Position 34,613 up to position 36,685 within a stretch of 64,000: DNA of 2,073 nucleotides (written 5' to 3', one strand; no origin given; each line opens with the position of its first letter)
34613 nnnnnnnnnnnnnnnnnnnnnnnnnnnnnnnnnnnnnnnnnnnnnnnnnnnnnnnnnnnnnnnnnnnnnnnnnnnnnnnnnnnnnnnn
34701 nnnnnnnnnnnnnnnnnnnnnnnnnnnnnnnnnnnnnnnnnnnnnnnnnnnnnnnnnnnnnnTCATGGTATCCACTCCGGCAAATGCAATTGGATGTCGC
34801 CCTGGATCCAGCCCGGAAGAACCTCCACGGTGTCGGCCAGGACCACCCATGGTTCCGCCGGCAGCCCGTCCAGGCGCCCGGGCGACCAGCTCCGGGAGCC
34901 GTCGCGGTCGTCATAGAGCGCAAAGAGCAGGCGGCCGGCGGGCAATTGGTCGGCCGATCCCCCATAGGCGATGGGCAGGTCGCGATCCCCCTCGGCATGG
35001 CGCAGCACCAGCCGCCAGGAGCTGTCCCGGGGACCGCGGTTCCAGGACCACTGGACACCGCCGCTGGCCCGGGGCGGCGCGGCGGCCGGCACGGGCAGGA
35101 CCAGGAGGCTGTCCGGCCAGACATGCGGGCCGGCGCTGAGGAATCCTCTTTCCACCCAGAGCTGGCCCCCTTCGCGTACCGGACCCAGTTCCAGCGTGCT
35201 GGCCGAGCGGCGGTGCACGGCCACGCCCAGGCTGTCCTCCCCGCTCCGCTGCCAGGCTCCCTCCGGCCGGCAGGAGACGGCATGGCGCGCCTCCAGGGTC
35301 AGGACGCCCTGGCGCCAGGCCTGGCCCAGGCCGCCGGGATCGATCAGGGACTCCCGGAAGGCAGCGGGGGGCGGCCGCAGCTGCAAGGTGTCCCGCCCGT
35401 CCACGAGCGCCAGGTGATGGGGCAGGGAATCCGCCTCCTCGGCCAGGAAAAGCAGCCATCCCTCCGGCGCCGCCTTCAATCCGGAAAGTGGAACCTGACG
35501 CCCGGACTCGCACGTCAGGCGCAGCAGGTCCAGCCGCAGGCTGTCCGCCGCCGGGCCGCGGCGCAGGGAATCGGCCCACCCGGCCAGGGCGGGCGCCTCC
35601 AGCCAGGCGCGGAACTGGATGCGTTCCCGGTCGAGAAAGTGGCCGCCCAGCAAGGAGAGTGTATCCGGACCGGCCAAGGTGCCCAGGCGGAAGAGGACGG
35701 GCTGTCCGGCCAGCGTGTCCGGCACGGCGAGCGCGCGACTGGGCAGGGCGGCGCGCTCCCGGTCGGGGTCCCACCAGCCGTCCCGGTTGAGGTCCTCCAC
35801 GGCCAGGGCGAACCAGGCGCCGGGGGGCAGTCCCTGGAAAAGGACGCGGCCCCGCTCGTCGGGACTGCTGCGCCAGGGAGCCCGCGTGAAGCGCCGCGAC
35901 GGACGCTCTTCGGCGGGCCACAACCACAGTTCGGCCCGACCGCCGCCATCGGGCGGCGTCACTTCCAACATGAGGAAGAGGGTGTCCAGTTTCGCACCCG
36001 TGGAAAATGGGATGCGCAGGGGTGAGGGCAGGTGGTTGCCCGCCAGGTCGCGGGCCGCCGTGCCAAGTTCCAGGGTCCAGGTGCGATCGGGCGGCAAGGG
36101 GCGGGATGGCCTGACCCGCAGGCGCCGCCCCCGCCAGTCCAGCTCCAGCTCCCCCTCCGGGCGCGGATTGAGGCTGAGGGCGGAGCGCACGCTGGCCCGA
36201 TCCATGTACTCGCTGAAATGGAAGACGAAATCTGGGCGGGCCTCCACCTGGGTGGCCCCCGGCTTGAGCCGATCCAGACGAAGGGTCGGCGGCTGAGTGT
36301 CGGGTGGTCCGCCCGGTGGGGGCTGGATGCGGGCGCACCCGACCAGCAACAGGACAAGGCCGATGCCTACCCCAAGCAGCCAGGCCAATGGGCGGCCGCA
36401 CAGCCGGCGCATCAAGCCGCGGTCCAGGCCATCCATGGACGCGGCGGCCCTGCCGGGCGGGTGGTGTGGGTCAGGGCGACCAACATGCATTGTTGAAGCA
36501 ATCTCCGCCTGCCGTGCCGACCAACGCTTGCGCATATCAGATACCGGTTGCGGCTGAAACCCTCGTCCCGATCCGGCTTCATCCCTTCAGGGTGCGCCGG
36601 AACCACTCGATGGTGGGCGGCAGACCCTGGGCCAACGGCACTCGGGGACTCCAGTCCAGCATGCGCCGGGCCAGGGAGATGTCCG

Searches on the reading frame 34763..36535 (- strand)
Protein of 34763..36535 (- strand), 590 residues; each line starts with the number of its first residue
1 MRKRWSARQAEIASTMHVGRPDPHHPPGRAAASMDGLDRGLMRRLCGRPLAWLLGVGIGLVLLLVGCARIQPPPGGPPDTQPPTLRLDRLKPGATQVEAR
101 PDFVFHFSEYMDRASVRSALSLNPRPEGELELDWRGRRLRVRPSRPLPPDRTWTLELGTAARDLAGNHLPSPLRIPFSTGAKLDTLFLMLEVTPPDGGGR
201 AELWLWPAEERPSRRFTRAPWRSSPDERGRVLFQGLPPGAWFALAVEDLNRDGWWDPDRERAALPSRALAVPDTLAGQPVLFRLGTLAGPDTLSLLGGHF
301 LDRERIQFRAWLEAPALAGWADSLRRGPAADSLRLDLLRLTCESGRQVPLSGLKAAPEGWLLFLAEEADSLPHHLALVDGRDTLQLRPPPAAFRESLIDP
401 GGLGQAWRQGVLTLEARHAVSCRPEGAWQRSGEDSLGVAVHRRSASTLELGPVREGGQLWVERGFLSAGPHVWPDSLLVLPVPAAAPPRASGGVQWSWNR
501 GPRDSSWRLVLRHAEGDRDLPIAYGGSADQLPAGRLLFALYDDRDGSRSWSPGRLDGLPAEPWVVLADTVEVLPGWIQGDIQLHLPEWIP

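Call 52: search_protein_families(library=pfam, proteins=[window:34763-36535:-], max_evalue=0.0001)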
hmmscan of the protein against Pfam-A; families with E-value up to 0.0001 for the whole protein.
window:34763-36535:- (590 aa): 1 family
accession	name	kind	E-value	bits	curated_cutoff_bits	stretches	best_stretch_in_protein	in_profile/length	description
PF13205.12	Big_5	-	3.2e-12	47.5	23.6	1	79-179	1-105/105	Bacterial Ig-like domain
